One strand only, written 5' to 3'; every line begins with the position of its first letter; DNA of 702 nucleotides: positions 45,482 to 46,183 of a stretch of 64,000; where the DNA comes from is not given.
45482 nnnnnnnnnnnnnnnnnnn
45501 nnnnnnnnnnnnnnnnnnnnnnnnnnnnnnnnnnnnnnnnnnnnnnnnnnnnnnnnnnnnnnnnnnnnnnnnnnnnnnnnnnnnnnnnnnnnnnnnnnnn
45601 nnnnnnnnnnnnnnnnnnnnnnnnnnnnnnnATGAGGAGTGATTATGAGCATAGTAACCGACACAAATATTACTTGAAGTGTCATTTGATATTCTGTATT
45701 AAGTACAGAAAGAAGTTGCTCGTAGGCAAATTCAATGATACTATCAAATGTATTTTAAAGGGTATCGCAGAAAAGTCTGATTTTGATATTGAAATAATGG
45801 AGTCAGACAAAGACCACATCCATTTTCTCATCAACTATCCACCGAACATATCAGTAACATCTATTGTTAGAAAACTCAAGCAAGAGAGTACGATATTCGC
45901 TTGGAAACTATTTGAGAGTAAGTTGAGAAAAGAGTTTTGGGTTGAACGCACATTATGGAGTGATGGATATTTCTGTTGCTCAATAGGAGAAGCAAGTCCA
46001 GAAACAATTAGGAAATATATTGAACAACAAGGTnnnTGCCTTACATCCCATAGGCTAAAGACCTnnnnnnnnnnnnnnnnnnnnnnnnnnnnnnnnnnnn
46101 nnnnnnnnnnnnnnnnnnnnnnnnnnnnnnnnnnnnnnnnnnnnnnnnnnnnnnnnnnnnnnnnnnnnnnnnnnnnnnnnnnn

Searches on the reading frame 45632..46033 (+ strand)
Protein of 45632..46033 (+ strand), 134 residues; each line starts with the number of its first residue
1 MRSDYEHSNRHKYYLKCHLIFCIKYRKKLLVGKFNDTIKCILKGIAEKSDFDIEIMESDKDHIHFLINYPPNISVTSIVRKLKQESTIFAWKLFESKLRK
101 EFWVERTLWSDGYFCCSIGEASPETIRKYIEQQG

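Call 29: search_protein_families(library=pfam, alignment_id=A1, max_evalue=0.001)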
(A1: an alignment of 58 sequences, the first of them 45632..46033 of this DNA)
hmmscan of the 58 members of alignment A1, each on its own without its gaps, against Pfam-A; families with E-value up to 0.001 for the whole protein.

A. member 1, window:45632-46033:+ (134 aa): 1 family
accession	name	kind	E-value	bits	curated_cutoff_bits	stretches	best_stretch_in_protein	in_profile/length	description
PF01797.21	Y1_Tnp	-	1.6e-34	119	23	1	12-133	2-121/121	Transposase IS200 like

B. families by the number of members that match (of 58 scanned): 24 families
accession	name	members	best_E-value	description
PF09674.15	DUF2400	1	1.4e-57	Protein of unknown function (DUF2400)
PF03837.19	RecT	1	2.1e-36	RecT family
PF01797.21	Y1_Tnp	1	1.6e-34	Transposase IS200 like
PF14902.11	DUF4494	1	1.5e-32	Domain of unknown function (DUF4494)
PF00239.26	Resolvase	1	6.1e-24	Resolvase, N terminal domain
PF25223.1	DUF7841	1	2.2e-22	Domain of unknown function (DUF7841)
PF08645.17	PNK3P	1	2.3e-21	Polynucleotide kinase 3 phosphatase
PF01507.26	PAPS_reduct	1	8.4e-20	Phosphoadenosine phosphosulfate reductase domain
PF00436.31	SSB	1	3e-15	Single-strand binding protein family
PF03796.21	DnaB_C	1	2.3e-11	DnaB-like helicase C terminal domain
PF13481.12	AAA_25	1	5.2e-11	AAA domain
PF13730.12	HTH_36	1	1.5e-10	Helix-turn-helix domain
PF07463.16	NUMOD4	1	1.6e-10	NUMOD4 motif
PF08299.17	Bac_DnaA_C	1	9.5e-10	Bacterial dnaA protein helix-turn-helix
PF04466.19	Terminase_3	1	1.3e-06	Phage terminase large subunit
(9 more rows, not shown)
